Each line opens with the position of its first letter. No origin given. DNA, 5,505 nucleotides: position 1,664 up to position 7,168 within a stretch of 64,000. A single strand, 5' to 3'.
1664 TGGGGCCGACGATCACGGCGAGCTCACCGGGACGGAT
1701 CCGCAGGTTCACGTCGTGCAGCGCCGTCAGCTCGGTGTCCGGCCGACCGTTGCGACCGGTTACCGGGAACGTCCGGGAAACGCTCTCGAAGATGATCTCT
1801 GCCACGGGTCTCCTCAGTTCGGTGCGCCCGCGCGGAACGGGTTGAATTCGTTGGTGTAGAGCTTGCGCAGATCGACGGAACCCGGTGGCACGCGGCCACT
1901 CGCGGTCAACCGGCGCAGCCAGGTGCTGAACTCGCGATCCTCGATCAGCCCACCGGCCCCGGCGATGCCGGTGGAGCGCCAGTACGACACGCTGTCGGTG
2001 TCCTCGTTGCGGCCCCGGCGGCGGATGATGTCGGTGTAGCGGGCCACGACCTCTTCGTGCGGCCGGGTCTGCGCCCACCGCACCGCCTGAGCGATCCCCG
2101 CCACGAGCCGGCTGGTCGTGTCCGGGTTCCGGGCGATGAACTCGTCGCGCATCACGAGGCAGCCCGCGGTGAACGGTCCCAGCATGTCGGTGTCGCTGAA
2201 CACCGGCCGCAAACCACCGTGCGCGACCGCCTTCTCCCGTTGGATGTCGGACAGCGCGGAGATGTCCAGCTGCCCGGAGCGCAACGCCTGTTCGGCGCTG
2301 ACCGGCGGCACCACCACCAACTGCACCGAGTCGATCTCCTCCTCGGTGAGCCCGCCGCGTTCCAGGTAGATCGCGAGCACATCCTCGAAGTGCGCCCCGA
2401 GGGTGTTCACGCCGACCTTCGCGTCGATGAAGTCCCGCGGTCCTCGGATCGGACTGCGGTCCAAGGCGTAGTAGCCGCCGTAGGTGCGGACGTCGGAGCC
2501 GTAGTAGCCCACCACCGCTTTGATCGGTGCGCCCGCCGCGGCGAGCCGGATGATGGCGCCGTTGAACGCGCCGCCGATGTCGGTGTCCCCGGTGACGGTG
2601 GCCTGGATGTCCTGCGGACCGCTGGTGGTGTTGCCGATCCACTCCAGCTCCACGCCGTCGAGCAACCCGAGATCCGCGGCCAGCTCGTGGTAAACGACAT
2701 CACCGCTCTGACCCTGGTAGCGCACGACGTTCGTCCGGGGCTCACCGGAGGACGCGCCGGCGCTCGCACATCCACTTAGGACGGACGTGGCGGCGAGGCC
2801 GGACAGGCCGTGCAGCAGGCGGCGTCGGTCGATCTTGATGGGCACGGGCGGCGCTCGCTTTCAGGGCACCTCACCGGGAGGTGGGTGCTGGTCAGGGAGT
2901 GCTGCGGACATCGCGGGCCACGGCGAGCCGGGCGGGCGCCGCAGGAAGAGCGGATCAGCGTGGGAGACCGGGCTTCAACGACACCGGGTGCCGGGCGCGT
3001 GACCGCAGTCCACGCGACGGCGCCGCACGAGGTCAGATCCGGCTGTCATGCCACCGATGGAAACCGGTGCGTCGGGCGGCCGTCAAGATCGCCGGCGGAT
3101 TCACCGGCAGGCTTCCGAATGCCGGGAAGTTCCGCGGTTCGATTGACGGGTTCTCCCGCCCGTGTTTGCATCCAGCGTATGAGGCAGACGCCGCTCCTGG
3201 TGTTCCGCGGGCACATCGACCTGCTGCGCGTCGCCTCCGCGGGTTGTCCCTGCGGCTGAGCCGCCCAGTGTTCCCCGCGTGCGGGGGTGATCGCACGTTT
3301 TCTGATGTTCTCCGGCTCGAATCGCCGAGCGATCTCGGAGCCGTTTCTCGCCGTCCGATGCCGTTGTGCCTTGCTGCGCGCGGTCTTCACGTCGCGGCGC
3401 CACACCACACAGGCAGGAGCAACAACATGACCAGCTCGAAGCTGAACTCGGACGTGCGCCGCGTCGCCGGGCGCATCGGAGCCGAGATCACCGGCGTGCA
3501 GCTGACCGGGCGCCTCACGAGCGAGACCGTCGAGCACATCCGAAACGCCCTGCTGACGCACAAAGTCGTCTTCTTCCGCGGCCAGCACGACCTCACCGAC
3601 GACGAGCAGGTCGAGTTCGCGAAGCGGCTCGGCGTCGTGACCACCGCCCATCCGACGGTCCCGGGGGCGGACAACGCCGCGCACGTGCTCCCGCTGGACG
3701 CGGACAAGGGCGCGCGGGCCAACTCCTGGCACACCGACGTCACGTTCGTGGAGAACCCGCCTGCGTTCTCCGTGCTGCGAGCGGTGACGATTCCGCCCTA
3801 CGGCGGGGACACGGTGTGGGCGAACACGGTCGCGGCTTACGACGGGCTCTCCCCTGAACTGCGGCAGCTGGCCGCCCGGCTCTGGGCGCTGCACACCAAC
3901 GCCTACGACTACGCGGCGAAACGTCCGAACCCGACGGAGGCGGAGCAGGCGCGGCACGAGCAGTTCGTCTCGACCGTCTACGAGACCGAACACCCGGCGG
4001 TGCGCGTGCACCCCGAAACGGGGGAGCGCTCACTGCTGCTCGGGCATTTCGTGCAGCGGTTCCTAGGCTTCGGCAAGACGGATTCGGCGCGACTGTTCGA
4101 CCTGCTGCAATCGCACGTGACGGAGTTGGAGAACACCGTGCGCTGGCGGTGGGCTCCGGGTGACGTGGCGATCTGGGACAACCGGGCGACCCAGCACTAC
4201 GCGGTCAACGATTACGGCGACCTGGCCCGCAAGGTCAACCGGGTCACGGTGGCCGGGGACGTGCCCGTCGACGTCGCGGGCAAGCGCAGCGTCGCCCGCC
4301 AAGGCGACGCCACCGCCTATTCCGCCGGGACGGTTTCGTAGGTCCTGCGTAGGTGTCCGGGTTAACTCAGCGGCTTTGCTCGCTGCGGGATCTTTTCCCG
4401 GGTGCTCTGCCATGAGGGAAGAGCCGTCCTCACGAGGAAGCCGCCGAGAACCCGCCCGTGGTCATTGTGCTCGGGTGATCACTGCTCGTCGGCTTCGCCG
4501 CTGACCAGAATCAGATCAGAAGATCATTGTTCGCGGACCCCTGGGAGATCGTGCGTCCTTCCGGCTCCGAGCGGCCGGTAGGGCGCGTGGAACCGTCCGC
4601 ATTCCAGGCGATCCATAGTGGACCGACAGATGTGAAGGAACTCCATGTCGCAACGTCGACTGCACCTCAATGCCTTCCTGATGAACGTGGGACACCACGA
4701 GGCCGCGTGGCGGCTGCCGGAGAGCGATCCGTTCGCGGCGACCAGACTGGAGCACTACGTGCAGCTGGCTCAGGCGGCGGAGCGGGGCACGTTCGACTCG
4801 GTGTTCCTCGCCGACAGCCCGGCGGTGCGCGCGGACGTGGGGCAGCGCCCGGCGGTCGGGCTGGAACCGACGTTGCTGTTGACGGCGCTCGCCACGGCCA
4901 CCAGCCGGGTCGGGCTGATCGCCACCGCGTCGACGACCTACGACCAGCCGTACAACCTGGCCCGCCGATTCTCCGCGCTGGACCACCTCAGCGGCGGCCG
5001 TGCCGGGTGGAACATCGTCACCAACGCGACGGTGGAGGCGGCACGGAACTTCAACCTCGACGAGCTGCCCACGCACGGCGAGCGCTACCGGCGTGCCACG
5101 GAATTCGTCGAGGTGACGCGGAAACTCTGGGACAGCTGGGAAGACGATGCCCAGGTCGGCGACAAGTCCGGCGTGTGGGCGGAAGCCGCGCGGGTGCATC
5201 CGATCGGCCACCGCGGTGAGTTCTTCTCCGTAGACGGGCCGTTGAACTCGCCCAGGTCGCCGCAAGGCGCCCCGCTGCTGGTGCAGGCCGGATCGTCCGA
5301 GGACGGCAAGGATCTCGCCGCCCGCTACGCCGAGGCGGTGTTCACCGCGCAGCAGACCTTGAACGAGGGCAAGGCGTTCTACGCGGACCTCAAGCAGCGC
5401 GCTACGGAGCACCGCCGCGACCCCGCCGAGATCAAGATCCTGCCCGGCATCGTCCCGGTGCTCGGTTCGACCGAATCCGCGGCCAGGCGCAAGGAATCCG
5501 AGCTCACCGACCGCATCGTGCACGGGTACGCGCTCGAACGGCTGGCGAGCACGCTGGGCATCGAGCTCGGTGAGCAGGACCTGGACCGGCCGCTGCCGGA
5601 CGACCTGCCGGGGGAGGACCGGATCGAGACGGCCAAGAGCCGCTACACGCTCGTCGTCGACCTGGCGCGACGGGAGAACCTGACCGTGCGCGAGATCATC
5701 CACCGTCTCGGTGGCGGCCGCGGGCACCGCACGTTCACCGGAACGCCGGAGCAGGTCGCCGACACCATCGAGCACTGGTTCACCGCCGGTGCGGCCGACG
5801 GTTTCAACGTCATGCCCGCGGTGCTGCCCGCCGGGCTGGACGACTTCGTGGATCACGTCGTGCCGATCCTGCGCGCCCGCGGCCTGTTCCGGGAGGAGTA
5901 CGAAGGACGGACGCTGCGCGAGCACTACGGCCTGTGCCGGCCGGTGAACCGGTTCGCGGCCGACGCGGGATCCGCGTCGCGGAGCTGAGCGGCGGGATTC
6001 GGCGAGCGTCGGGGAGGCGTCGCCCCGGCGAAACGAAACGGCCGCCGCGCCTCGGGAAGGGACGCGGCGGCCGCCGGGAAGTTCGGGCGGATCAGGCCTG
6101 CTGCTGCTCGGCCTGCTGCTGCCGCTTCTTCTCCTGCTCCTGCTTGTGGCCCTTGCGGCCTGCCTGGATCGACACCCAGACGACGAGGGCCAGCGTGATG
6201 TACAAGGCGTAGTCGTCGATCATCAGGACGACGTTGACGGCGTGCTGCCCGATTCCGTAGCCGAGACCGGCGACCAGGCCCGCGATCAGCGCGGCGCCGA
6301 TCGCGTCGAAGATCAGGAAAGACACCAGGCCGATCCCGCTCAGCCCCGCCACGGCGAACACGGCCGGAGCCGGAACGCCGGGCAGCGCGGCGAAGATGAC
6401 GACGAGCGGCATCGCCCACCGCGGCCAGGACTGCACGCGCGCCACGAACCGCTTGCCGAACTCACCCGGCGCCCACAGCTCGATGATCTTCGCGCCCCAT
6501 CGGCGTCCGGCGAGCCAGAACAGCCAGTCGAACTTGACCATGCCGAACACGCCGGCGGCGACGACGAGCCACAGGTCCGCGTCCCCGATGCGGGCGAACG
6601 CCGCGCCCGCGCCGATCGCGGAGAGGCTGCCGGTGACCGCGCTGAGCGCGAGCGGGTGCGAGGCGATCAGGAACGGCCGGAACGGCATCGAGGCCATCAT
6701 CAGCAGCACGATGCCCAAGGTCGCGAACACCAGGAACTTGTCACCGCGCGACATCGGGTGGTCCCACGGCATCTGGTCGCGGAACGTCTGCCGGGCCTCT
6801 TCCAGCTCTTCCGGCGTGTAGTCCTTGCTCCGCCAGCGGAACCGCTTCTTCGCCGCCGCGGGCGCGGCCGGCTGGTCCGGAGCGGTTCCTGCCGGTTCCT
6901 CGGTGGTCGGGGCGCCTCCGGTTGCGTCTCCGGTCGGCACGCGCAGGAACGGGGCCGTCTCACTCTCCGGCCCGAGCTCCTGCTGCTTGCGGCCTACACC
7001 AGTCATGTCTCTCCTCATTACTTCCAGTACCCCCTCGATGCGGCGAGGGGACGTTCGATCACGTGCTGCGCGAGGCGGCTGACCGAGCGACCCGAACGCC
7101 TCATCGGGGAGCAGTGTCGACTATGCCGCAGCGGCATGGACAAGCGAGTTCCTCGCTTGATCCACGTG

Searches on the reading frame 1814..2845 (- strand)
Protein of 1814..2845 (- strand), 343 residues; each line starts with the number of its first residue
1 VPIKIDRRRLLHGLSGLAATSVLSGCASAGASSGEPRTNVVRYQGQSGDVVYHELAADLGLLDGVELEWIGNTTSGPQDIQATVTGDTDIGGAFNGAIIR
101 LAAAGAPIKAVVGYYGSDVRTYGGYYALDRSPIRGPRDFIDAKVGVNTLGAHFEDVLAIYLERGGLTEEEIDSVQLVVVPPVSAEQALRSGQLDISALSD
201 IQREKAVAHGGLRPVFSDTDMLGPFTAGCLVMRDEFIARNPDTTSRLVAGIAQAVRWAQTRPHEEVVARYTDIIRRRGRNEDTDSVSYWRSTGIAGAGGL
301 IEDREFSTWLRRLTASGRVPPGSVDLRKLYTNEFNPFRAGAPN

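Call 13: search_protein_families(library=pfam, proteins=[window:1814-2845:-], max_evalue=0.01)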
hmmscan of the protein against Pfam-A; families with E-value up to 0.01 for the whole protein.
window:1814-2845:- (343 aa): 2 families
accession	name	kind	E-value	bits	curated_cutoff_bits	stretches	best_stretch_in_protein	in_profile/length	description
PF13379.11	NMT1_2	-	2.8e-09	37.6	24.7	1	142-268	117-248/252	NMT1-like family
PF09084.16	NMT1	-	3.1e-09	37.5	20.5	1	75-264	30-215/216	NMT1/THI5 like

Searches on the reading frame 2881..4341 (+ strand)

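Call 12: search_protein_families(library=pfam, proteins=[window:2881-4341:+])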
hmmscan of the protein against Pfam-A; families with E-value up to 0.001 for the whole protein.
window:2881-4341:+ (486 aa): 1 family
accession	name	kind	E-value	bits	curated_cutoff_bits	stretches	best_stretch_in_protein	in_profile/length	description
PF02668.22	TauD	-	3e-59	201.6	27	1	192-456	2-267/267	Taurine catabolism dioxygenase TauD, TfdA family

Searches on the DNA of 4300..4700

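Call 10: search_rna_families(source=window, start=4300, end=4700, threshold=evalue, max_evalue=10, show_alignments=2)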
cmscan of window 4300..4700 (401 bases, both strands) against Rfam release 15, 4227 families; matches with E-value up to 10: 0.
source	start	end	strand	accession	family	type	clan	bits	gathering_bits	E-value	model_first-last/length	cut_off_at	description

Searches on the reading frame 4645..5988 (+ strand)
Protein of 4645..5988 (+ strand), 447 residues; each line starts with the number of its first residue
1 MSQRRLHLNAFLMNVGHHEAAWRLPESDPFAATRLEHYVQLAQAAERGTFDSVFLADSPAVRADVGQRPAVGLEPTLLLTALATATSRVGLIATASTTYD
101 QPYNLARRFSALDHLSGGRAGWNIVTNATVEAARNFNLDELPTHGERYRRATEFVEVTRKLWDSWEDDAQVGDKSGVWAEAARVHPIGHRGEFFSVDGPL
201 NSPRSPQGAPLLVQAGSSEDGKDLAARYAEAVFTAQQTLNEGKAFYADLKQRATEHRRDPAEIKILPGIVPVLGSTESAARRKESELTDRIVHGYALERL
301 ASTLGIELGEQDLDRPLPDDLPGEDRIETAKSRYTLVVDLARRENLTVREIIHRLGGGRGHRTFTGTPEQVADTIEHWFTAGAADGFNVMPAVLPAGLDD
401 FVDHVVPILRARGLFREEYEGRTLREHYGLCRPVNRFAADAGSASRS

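Call 12: search_protein_families(library=pfam, proteins=[window:4645-5988:+])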
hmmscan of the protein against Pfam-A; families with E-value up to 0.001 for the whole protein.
window:4645-5988:+ (447 aa): 1 family
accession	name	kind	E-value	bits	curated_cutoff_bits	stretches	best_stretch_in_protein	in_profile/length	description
PF00296.26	Bac_luciferase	-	7.8e-45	154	27.9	1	27-383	19-312/314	Luciferase-like monooxygenase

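Call 68: find_homologous_proteins(query=window:4645-5988:+, max_evalue=1e-100)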
Query window:4645-5988:+ (447 aa): 7840 proteins with E <= 1e-100 among 8000 candidates; the best 120 are listed.
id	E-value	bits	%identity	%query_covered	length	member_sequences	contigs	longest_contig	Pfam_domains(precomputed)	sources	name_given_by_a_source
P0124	1.2e-297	1005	100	100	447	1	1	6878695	PF00296.27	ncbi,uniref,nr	ncbi:LLM class flavin-dependent oxidoreductase [Saccharopolyspora gloriosae]|uniref:LLM class flavin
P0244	3.6e-260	882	87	99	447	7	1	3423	PF00296.27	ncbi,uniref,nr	ncbi:MAG: LLM class flavin-dependent oxidoreductase [Saccharopolyspora sp.]|uniref:LLM class flavin-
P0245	3.7e-253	858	86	98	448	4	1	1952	PF00296.27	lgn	-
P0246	1.7e-239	813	82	98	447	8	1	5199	PF00296.27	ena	-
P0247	9.2e-237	804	78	100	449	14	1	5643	PF00296.27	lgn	-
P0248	3.0e-234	796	80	98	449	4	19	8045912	PF00296.27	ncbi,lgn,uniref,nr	ncbi:LLM class flavin-dependent oxidoreductase [Saccharopolyspora sp. ASAGF58]|uniref:LLM class flav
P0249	2.0e-229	780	79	98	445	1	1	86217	PF00296.27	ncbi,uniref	ncbi:LLM class flavin-dependent oxidoreductase [Saccharopolyspora sp. 5N708]|uniref:LLM class flavin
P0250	1.2e-228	778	79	98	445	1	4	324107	PF00296.27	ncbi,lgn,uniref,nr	ncbi:LLM class flavin-dependent oxidoreductase [Saccharopolyspora hirsuta]|uniref:LLM class flavin-d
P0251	1.0e-224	765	78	98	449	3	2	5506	PF00296.27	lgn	-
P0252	5.9e-222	756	79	95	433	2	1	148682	PF00296.27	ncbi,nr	ncbi:LLM class flavin-dependent oxidoreductase [Saccharopolyspora sp. K220]|nr:LLM class flavin-depe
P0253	1.3e-221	754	73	100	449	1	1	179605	PF00296.27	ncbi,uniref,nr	ncbi:LLM class flavin-dependent oxidoreductase [Saccharopolyspora sp. HNM0983]|uniref:LLM class flav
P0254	1.5e-219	748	73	100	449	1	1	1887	PF00296.27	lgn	-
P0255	3.8e-204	697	73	97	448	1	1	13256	PF00296.27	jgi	jgi:FMN-dependent oxidoreductase (nitrilotriacetate monooxygenase family)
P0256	1.6e-203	695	71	97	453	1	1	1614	PF00296.27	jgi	jgi:FMN-dependent oxidoreductase (nitrilotriacetate monooxygenase family)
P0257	8.1e-203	693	71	98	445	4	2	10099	PF00296.27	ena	-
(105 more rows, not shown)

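Call 69: find_encoding_contigs(protein=P0244, flank=5000, max_places=3)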
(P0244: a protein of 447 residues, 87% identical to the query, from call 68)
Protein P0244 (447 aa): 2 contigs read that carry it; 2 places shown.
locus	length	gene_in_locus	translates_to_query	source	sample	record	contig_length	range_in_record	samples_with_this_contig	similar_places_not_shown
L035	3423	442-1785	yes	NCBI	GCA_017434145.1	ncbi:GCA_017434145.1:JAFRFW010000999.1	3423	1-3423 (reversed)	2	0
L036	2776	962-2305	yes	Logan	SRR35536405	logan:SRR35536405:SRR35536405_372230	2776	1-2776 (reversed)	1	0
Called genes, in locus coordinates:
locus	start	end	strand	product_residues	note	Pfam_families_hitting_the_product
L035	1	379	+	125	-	PF02668:TauD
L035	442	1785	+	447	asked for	PF00296:Bac_luciferase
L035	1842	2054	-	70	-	-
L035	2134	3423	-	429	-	PF02614:UxaC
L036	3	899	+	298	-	?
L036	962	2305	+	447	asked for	PF00296:Bac_luciferase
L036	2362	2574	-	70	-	-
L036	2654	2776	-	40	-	?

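Call 70: find_encoding_contigs(protein=P0248, flank=5000, max_places=2)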
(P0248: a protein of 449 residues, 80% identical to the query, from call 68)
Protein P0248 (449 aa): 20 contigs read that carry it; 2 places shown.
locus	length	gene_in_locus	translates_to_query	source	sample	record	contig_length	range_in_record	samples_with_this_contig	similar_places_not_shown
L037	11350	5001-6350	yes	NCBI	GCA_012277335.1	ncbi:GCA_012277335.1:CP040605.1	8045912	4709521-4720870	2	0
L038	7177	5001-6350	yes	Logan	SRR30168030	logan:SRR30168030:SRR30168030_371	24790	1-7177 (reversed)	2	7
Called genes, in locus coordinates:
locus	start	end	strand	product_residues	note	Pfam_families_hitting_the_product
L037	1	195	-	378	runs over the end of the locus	PF01757:Acyl_transf_3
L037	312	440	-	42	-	PF04672:Methyltransf_19 (weak)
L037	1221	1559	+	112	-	-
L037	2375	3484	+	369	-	PF12974:Phosphonate-bd, PF09084:NMT1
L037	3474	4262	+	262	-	PF00528:BPD_transp_1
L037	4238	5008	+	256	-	PF13191:AAA_16 (weak), PF00005:ABC_tran, PF13304:AAA_21 (faint)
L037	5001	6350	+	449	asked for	PF00296:Bac_luciferase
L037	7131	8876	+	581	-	PF13384:HTH_23 (faint), PF13518:HTH_28 (weak), PF13701:DDE_Tnp_1_4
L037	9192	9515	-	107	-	-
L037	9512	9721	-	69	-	PF16827:zf-HC3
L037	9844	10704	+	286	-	PF01381:HTH_3 (weak), PF12844:HTH_19 (weak), PF13560:HTH_31, PF19054:DUF5753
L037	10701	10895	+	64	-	PF04149:DUF397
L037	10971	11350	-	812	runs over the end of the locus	-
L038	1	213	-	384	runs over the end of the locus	PF01757:Acyl_transf_3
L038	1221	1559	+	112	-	-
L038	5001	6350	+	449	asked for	PF00296:Bac_luciferase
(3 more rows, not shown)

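Call 71: find_encoding_contigs(protein=P0250, flank=5000, max_places=2)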
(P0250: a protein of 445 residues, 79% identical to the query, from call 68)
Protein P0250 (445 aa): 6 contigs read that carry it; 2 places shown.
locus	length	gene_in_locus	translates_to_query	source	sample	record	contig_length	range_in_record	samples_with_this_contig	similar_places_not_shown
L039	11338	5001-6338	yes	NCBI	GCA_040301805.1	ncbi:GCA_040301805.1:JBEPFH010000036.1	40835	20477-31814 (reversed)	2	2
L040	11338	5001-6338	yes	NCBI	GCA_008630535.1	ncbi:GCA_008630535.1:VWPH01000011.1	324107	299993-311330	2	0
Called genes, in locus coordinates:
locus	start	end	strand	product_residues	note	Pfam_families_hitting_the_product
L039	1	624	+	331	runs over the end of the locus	-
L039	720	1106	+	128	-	PF17775:YchJ_M-like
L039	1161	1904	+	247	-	PF00376:MerR (weak), PF13411:MerR_1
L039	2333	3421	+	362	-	PF13379:NMT1_2 (weak), PF12974:Phosphonate-bd (weak), PF09084:NMT1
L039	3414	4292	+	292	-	PF00528:BPD_transp_1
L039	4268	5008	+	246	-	PF00005:ABC_tran, PF13191:AAA_16 (weak), PF13304:AAA_21 (faint)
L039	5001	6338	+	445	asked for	PF00296:Bac_luciferase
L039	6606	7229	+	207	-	-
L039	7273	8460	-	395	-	PF20182:DUF6545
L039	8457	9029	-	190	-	-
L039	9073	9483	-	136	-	PF13560:HTH_31 (weak), PF01381:HTH_3 (faint)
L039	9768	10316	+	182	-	PF08719:NADAR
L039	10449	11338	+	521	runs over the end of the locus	PF09346:SMI1_KNR4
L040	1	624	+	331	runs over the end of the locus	-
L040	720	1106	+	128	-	PF17775:YchJ_M-like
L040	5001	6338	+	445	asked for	PF00296:Bac_luciferase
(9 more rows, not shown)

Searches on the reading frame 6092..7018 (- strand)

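Call 13: search_protein_families(library=pfam, proteins=[window:6092-7018:-], max_evalue=0.01)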
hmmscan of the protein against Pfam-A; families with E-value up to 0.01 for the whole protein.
window:6092-7018:- (308 aa): 1 family
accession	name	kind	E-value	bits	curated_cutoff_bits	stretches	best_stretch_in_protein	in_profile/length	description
PF09335.16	VTT_dom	-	8.8e-06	26.6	33.9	1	133-254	6-122/123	VTT domain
